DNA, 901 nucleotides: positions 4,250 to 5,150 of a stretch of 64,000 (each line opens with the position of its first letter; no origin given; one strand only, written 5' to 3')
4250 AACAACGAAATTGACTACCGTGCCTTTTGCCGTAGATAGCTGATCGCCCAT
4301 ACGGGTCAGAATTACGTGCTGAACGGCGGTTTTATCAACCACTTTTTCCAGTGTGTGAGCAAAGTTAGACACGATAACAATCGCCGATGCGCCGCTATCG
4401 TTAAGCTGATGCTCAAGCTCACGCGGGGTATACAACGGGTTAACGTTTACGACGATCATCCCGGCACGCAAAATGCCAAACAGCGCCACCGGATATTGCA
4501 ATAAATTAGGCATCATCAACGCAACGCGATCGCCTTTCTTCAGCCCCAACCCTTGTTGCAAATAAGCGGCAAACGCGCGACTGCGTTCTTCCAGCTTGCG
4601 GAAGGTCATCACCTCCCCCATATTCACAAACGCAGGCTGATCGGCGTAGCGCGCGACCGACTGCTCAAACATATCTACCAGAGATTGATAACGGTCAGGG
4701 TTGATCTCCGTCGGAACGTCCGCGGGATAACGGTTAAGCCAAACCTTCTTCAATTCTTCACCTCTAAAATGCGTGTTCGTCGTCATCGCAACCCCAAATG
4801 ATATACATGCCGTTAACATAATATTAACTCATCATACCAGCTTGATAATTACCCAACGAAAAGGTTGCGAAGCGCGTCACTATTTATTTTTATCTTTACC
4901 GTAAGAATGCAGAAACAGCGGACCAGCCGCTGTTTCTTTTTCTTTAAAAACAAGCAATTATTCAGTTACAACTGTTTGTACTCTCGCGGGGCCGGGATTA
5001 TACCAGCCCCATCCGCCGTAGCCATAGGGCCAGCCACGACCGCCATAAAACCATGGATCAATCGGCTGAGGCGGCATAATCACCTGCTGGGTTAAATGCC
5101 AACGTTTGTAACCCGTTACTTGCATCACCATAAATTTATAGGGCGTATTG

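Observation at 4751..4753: fadD uses a TTG start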

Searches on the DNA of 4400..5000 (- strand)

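Call 3: search_dna_similar(query=window:4400-5000:-, collection=ecoli_genomes, mode=near, max_rows=10)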
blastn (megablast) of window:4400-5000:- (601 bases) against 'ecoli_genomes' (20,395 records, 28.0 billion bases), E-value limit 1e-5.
Records with a match: 5425; places in all: 5427; records where one place covers at least 80% of the query: 5425.
Genomes with a match: 5425 of 5426; with a place that covers at least 80% of the query: 5425. Places per genome that has any: lowest 1, median 1, highest 2. On chromosomes: 5426 places; on plasmids: 1.
Best place of each record, by identity: >=99% 3908; 95-99% 1511; 90-95% 6.
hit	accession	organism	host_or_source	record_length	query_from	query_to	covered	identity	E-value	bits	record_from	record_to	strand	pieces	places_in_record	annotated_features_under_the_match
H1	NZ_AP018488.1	Escherichia coli O157:H7 strain PV15-279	Homo sapiens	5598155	1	601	100%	100.0%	0e+0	1110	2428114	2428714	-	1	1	fadD: long-chain-fatty-acid--CoA ligase FadD | yeaY: Slp family lipoprotein YeaY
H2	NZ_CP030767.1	Escherichia coli strain 2017C-4109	missing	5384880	1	601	100%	100.0%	0e+0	1110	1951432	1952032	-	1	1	fadD: long-chain-fatty-acid--CoA ligase FadD | yeaY: Slp family lipoprotein YeaY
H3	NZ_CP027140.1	Escherichia coli strain AR_0369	missing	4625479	1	601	100%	100.0%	0e+0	1110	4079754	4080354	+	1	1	fadD: long-chain-fatty-acid--CoA ligase FadD | yeaY: Slp family lipoprotein YeaY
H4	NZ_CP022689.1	Escherichia coli strain CDC#03-98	missing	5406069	1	601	100%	100.0%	0e+0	1110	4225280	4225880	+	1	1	fadD: long-chain-fatty-acid--CoA ligase FadD | yeaY: Slp family lipoprotein YeaY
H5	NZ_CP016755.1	Escherichia coli strain FORC_044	Homo sapiens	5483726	1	601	100%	100.0%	0e+0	1110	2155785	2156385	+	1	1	fadD: long-chain-fatty-acid--CoA ligase FadD | yeaY: Slp family lipoprotein YeaY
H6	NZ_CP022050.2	Escherichia coli O157 strain FDAARGOS_293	Homo sapiens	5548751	1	601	100%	100.0%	0e+0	1110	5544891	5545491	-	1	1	fadD: long-chain-fatty-acid--CoA ligase FadD | yeaY: Slp family lipoprotein YeaY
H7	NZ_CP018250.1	Escherichia coli strain 10671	Cattle faeces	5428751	1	601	100%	100.0%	0e+0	1110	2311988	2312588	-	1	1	fadD: long-chain-fatty-acid--CoA ligase FadD | yeaY: Slp family lipoprotein YeaY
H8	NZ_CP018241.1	Escherichia coli strain 319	missing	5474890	1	601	100%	100.0%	0e+0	1110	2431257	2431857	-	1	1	fadD: long-chain-fatty-acid--CoA ligase FadD | yeaY: Slp family lipoprotein YeaY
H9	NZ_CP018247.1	Escherichia coli strain 7784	Cattle faeces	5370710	1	601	100%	100.0%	0e+0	1110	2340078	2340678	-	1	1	fadD: long-chain-fatty-acid--CoA ligase FadD | yeaY: Slp family lipoprotein YeaY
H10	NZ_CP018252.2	Escherichia coli strain 9000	Cattle faeces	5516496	1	601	100%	100.0%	0e+0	1110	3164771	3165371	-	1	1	fadD: long-chain-fatty-acid--CoA ligase FadD | yeaY: Slp family lipoprotein YeaY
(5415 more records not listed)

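Call 6: get_annotated_region(hit=H1, flank=2500)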
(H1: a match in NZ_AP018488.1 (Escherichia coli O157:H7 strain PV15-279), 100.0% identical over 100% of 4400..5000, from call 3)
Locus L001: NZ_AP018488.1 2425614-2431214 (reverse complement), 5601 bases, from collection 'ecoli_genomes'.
description: Escherichia coli O157:H7 strain PV15-279 chromosome, complete genome
organism: Escherichia coli O157:H7 strain PV15-279 (NCBI taxid 83334)
replicon: chromosome; assembly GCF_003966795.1
host: Homo sapiens; source: -; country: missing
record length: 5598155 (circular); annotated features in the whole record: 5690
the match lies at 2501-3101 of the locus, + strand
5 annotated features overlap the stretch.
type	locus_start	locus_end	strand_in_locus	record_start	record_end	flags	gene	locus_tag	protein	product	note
CDS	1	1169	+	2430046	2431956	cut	yoaA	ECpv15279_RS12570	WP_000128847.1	ATP-dependent DNA helicase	-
CDS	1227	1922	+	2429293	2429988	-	tsaB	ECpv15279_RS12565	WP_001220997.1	tRNA (adenosine(37)-N6)-threonylcarbamoyltransferase complex dimerization subunit type 1 TsaB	-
CDS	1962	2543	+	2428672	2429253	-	yeaY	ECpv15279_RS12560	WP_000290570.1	Slp family lipoprotein YeaY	-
CDS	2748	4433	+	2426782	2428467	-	fadD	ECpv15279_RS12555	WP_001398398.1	long-chain-fatty-acid--CoA ligase FadD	-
CDS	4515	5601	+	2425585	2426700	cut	rnd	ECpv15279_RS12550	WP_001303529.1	ribonuclease D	-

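Call 17: search_dna_similar(query=window:4690-4960:-, collection=ecoli_genomes, mode=near, rows=spread, max_rows=40)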
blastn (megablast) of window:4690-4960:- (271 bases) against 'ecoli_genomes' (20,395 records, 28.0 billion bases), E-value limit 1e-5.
Records with a match: 5425; places in all: 5426; records where one place covers at least 80% of the query: 5424.
Genomes with a match: 5425 of 5426; with a place that covers at least 80% of the query: 5424. Places per genome that has any: lowest 1, median 1, highest 2. On chromosomes: 5425 places; on plasmids: 1.
Best place of each record, by identity: >=99% 4013; 95-99% 1412.
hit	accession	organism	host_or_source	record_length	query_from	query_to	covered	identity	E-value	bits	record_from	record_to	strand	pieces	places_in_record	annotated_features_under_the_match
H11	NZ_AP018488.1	Escherichia coli O157:H7 strain PV15-279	Homo sapiens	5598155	1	271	100%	100.0%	7e-139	501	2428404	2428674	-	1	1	fadD: long-chain-fatty-acid--CoA ligase FadD | yeaY: Slp family lipoprotein YeaY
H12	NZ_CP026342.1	Escherichia coli strain 9FA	not applicable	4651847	1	271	100%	100.0%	7e-139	501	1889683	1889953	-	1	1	fadD: long-chain-fatty-acid--CoA ligase FadD | yeaY: Slp family lipoprotein YeaY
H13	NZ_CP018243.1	Escherichia coli strain 350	missing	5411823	1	271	100%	100.0%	7e-139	501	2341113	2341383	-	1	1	fadD: long-chain-fatty-acid--CoA ligase FadD | yeaY: Slp family lipoprotein YeaY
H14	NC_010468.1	Escherichia coli ATCC 8739 strain ATCC 8739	-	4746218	1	271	100%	100.0%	7e-139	501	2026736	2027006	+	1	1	fadD: long-chain-fatty-acid--CoA ligase FadD | yeaY: Slp family lipoprotein YeaY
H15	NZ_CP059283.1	Escherichia coli strain SY3626_hybrid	chicken meat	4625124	1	271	100%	100.0%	7e-139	501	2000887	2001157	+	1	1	fadD: long-chain-fatty-acid--CoA ligase FadD | yeaY: Slp family lipoprotein YeaY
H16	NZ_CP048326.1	Escherichia coli strain 61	environment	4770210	1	271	100%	100.0%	7e-139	501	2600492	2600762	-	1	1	fadD: long-chain-fatty-acid--CoA ligase FadD | yeaY: Slp family lipoprotein YeaY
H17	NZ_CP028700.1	Escherichia coli strain 105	cattle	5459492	1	271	100%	100.0%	7e-139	501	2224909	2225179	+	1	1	fadD: long-chain-fatty-acid--CoA ligase FadD | yeaY: Slp family lipoprotein YeaY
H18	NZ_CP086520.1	Escherichia coli strain Ec-042-T20-ESBL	Homo sapiens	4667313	1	271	100%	100.0%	7e-139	501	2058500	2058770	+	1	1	fadD: long-chain-fatty-acid--CoA ligase FadD | yeaY: Slp family lipoprotein YeaY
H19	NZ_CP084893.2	Escherichia coli strain g94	laboratory experiment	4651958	1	271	100%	100.0%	7e-139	501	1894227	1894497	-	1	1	fadD: long-chain-fatty-acid--CoA ligase FadD | yeaY: Slp family lipoprotein YeaY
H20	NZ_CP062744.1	Escherichia coli O157:H7 strain Z1615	Bovine Faeces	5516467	1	271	100%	100.0%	7e-139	501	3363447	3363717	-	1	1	fadD: long-chain-fatty-acid--CoA ligase FadD | yeaY: Slp family lipoprotein YeaY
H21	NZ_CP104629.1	Escherichia coli strain AHM21C2872I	In-house environment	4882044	1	271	100%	100.0%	7e-139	501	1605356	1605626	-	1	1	fadD: long-chain-fatty-acid--CoA ligase FadD | yeaY: Slp family lipoprotein YeaY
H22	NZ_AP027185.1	Escherichia coli strain NIID080884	Homo sapiens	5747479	1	271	100%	100.0%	7e-139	501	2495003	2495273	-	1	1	fadD: long-chain-fatty-acid--CoA ligase FadD | yeaY: Slp family lipoprotein YeaY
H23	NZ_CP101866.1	Escherichia coli strain LP5-1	pigeon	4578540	1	271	100%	100.0%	7e-139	501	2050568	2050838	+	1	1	fadD: long-chain-fatty-acid--CoA ligase FadD | yeaY: Slp family lipoprotein YeaY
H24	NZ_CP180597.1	Escherichia coli strain PS3Tanimalfeces2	Cat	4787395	1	271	100%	100.0%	7e-139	501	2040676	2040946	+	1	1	fadD: long-chain-fatty-acid--CoA ligase FadD | yeaY: Slp family lipoprotein YeaY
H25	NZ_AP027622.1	Escherichia coli strain PSJ-12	Homo sapiens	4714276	1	271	100%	100.0%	7e-139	501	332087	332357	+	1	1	fadD: long-chain-fatty-acid--CoA ligase FadD | yeaY: Slp family lipoprotein YeaY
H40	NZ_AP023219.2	Escherichia coli strain M505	Homo sapiens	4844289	1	271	100%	98.9%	7e-134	484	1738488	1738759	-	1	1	fadD: long-chain-fatty-acid--CoA ligase FadD | yeaY: Slp family lipoprotein YeaY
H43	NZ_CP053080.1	Escherichia coli strain HB37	chicken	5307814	1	271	100%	97.8%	7e-129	468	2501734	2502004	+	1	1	fadD: long-chain-fatty-acid--CoA ligase FadD | yeaY: Slp family lipoprotein YeaY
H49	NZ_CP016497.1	Escherichia coli strain UPEC 26-1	Homo sapiens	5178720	1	271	100%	97.0%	2e-125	457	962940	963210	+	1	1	fadD: long-chain-fatty-acid--CoA ligase FadD | yeaY: Slp family lipoprotein YeaY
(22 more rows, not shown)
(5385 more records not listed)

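Call 22: get_annotated_region(hit=H40, flank=100)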
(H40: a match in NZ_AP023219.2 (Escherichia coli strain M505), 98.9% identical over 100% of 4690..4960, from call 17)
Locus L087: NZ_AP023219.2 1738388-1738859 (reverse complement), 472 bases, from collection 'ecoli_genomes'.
description: Escherichia coli strain M505 chromosome, complete genome
organism: Escherichia coli strain M505 (NCBI taxid 562)
replicon: chromosome; assembly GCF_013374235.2
host: Homo sapiens; source: -; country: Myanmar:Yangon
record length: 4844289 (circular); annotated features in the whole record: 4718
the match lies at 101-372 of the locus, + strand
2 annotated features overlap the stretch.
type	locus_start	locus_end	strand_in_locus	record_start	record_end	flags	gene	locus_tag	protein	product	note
CDS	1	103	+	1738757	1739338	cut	yeaY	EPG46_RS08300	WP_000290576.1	Slp family lipoprotein YeaY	-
CDS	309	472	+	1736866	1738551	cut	fadD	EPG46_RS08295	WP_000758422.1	long-chain-fatty-acid--CoA ligase FadD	-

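Call 23: get_annotated_region(hit=H49, flank=100)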
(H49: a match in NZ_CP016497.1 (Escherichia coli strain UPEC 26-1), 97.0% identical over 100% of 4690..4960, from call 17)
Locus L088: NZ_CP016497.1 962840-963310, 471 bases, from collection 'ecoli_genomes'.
description: Escherichia coli strain UPEC 26-1 chromosome, complete genome
organism: Escherichia coli strain UPEC 26-1 (NCBI taxid 562)
replicon: chromosome; assembly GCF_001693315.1
host: Homo sapiens; source: urine; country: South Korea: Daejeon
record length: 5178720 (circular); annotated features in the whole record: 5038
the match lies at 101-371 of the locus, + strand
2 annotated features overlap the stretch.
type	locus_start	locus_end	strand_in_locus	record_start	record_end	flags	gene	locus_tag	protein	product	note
CDS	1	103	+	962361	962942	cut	yeaY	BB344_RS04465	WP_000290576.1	Slp family lipoprotein YeaY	-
CDS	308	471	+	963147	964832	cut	fadD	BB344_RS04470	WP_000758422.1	long-chain-fatty-acid--CoA ligase FadD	-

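Call 24: get_annotated_region(hit=H43, flank=100)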
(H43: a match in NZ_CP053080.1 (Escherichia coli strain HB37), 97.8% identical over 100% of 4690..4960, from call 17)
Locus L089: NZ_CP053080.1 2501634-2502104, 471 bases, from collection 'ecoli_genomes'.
description: Escherichia coli strain HB37 chromosome HB37, complete sequence
organism: Escherichia coli strain HB37 (NCBI taxid 562)
replicon: chromosome; assembly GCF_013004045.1
host: chicken; source: -; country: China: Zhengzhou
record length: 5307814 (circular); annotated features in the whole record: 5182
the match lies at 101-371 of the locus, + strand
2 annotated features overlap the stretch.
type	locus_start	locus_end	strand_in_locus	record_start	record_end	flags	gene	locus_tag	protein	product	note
CDS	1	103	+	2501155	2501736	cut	yeaY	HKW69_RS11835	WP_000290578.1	Slp family lipoprotein YeaY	-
CDS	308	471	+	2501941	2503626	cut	fadD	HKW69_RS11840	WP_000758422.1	long-chain-fatty-acid--CoA ligase FadD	-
